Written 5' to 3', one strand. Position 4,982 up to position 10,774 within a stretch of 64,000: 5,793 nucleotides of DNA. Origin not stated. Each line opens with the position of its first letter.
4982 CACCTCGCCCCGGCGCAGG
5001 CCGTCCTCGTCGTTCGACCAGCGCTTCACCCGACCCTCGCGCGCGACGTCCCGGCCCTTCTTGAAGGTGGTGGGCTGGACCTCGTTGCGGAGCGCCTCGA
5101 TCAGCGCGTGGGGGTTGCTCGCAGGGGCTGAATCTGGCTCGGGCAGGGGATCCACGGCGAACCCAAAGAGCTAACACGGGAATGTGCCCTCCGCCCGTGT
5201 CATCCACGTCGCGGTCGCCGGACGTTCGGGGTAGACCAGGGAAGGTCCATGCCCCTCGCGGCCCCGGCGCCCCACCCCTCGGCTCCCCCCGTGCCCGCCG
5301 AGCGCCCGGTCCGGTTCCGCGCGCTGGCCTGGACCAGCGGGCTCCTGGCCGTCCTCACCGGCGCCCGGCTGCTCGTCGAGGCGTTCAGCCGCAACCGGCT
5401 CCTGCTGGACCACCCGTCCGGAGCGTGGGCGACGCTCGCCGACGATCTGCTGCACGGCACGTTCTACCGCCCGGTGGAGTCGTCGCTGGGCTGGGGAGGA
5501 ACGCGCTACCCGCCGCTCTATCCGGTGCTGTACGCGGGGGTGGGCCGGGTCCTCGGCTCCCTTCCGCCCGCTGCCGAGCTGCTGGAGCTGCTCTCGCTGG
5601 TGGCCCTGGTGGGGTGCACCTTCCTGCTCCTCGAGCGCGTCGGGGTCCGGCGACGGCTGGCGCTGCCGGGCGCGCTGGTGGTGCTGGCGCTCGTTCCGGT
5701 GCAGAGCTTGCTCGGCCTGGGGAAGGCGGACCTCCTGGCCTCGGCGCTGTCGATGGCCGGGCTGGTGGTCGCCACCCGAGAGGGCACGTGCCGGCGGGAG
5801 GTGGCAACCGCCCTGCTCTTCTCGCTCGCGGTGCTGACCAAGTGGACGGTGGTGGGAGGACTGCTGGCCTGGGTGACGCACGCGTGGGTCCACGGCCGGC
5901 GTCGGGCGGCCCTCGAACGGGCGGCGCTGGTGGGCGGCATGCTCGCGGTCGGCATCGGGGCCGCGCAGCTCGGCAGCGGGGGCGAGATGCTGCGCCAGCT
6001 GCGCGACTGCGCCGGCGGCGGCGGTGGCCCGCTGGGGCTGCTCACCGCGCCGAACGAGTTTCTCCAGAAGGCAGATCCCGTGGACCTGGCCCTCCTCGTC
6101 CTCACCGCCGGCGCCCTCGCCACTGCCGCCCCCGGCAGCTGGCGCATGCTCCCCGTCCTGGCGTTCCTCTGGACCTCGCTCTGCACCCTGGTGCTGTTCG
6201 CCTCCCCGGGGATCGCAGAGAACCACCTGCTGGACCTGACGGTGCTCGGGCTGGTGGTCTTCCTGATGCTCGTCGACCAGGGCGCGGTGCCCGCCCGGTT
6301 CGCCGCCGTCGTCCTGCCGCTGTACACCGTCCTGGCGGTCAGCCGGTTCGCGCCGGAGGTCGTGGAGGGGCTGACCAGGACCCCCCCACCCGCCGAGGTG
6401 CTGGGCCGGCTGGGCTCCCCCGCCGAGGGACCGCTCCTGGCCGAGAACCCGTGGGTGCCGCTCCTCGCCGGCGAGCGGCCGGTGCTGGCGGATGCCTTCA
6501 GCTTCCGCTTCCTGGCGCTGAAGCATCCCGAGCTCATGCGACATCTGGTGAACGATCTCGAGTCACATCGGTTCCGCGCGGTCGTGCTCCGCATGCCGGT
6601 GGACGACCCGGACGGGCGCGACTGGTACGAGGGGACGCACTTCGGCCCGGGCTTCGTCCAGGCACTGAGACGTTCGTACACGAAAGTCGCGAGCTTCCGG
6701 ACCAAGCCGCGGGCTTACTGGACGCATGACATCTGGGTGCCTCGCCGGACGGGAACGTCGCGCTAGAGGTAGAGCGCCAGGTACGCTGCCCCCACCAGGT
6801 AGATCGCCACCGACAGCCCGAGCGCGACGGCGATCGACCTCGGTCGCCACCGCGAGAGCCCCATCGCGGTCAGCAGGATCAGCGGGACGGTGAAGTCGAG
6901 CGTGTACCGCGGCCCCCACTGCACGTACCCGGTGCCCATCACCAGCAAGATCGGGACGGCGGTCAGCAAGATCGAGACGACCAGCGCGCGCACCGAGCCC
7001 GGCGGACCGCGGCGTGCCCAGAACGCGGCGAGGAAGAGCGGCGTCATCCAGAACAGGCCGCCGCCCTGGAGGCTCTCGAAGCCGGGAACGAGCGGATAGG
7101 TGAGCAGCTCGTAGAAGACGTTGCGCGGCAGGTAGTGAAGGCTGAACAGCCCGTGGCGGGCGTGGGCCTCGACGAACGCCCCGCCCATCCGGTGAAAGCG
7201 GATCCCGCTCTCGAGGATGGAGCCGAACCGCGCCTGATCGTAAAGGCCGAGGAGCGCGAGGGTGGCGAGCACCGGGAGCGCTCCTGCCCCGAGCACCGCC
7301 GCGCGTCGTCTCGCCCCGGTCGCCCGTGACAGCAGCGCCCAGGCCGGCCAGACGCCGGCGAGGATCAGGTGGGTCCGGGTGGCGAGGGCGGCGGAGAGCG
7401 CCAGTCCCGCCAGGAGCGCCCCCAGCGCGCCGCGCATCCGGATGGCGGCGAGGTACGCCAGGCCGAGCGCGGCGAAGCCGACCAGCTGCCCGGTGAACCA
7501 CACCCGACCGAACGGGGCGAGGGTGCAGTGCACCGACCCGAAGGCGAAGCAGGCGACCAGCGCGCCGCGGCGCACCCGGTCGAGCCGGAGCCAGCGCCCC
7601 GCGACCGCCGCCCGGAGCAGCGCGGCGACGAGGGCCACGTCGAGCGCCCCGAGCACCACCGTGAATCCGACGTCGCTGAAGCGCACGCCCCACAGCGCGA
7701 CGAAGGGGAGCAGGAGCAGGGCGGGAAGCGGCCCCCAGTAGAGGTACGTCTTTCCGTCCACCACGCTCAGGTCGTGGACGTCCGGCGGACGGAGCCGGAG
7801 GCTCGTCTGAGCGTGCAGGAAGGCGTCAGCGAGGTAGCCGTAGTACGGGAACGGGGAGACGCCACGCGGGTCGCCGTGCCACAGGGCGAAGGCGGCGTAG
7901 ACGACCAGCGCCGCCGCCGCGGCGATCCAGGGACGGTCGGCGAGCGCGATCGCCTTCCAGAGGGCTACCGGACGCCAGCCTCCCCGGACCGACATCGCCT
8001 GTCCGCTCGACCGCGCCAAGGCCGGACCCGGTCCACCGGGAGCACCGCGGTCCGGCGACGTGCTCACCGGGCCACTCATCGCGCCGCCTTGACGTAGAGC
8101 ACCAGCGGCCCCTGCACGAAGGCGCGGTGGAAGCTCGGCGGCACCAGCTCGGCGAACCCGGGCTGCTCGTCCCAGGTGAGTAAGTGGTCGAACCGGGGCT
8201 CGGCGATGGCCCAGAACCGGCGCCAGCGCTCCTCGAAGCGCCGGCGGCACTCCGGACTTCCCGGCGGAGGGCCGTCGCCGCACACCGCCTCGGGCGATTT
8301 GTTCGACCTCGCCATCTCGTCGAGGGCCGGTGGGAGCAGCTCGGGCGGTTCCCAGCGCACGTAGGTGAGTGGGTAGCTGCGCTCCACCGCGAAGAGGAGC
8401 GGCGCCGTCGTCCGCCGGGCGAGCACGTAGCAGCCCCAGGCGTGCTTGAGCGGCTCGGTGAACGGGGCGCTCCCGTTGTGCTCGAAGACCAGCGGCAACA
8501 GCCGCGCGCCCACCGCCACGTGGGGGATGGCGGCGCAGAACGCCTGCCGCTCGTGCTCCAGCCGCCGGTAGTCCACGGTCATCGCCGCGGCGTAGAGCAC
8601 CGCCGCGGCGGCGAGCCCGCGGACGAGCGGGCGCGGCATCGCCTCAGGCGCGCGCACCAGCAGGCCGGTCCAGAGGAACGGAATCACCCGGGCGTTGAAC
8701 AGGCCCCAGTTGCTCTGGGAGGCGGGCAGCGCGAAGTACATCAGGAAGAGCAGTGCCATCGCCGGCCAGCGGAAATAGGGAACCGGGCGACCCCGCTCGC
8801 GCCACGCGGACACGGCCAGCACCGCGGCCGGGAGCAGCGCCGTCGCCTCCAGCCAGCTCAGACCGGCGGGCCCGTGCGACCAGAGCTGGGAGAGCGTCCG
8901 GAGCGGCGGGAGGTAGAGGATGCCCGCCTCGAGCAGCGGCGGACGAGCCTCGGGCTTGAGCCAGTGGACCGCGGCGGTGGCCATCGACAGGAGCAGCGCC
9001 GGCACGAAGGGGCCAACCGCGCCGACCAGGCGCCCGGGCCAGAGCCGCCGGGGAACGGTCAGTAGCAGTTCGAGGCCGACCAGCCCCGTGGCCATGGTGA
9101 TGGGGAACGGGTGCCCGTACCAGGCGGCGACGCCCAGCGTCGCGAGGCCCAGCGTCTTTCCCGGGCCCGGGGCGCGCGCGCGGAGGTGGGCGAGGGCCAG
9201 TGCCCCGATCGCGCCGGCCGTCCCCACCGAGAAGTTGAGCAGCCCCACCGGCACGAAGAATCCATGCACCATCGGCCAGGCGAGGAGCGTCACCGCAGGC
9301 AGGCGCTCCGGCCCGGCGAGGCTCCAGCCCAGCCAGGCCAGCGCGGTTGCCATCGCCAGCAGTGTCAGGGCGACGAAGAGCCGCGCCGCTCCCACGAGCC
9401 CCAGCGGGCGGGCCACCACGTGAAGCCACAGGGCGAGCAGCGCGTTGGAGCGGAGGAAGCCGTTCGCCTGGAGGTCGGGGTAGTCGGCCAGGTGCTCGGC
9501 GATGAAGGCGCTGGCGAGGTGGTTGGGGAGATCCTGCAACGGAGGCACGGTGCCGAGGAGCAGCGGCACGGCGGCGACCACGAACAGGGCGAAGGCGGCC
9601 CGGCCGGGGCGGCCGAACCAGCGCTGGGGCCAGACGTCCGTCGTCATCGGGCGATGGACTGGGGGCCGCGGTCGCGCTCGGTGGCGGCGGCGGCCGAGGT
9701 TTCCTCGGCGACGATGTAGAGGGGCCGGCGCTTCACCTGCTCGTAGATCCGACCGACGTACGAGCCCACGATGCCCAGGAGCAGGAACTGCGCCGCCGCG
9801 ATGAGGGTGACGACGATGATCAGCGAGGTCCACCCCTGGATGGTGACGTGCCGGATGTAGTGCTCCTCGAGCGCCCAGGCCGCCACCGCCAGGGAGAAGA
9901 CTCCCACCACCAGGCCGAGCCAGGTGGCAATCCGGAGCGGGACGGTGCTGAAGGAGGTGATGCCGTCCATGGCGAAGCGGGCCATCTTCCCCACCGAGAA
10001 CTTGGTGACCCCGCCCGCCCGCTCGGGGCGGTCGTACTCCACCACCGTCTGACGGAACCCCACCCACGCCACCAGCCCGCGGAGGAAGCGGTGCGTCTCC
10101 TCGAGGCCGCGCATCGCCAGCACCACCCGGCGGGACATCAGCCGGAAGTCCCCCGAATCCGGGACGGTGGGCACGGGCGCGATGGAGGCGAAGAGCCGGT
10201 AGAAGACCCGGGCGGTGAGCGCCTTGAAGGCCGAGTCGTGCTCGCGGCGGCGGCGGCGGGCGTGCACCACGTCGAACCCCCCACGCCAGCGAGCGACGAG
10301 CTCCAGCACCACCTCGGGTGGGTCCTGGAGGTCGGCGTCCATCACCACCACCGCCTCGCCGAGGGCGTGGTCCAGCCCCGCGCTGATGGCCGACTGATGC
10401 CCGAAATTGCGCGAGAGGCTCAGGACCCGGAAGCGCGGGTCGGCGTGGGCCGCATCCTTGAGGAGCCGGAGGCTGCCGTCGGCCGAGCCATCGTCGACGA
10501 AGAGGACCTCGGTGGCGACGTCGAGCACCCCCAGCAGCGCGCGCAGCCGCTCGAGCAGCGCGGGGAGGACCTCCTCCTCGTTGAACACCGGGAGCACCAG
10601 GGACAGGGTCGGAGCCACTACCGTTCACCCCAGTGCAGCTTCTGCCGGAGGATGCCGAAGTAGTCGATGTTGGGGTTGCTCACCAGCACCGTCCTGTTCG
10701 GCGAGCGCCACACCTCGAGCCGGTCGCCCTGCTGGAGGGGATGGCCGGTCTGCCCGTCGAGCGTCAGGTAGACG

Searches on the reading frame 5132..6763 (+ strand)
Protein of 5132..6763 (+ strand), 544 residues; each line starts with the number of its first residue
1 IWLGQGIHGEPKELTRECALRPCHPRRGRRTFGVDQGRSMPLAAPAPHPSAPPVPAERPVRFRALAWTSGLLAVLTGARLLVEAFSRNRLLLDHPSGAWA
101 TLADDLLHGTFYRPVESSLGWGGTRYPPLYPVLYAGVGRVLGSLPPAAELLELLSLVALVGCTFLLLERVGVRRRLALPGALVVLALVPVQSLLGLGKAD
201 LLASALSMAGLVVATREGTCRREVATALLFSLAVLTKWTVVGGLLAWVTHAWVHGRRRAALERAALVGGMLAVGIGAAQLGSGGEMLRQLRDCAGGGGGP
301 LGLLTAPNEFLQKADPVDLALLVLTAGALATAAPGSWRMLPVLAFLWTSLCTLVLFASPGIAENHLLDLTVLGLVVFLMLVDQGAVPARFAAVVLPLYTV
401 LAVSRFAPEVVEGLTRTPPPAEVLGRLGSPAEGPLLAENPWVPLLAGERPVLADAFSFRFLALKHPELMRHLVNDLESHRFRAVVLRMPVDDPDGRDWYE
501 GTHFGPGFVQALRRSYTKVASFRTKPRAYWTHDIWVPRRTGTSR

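Call 77: search_protein_families(library=pfam, proteins=[window:5132-6763:+], max_evalue=0.00001)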
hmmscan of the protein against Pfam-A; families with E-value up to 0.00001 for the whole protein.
window:5132-6763:+ (544 aa): 0 families

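Call 79: search_protein_families(library=ncbifam, proteins=[window:5132-6763:+], max_evalue=0.01)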
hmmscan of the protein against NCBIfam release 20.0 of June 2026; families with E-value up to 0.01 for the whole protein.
window:5132-6763:+ (544 aa): 1 family
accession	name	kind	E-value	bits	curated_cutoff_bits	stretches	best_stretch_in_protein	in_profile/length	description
NF046093.1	AZOBR_p60025_fam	subfamily_domain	0.0029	16.8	150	1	141-266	106-226/232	AZOBR_p60025 family cell surface glycopolymer formation protein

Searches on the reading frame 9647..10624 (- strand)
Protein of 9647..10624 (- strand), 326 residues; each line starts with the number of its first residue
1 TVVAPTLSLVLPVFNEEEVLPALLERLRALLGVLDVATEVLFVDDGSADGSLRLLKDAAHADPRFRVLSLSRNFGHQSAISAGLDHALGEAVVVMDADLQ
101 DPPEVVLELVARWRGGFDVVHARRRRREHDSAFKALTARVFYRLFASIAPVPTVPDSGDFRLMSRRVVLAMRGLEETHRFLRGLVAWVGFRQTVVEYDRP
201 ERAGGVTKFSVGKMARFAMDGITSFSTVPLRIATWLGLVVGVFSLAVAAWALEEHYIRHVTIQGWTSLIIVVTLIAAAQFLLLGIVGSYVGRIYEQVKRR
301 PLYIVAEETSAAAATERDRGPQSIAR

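Call 77: search_protein_families(library=pfam, proteins=[window:9647-10624:-], max_evalue=0.00001)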
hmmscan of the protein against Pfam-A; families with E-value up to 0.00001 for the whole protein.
window:9647-10624:- (326 aa): 1 family
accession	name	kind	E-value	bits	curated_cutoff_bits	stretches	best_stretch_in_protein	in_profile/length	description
PF00535.33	Glycos_transf_2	-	2e-30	106.4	23.3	1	8-168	1-164/168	Glycosyl transferase family 2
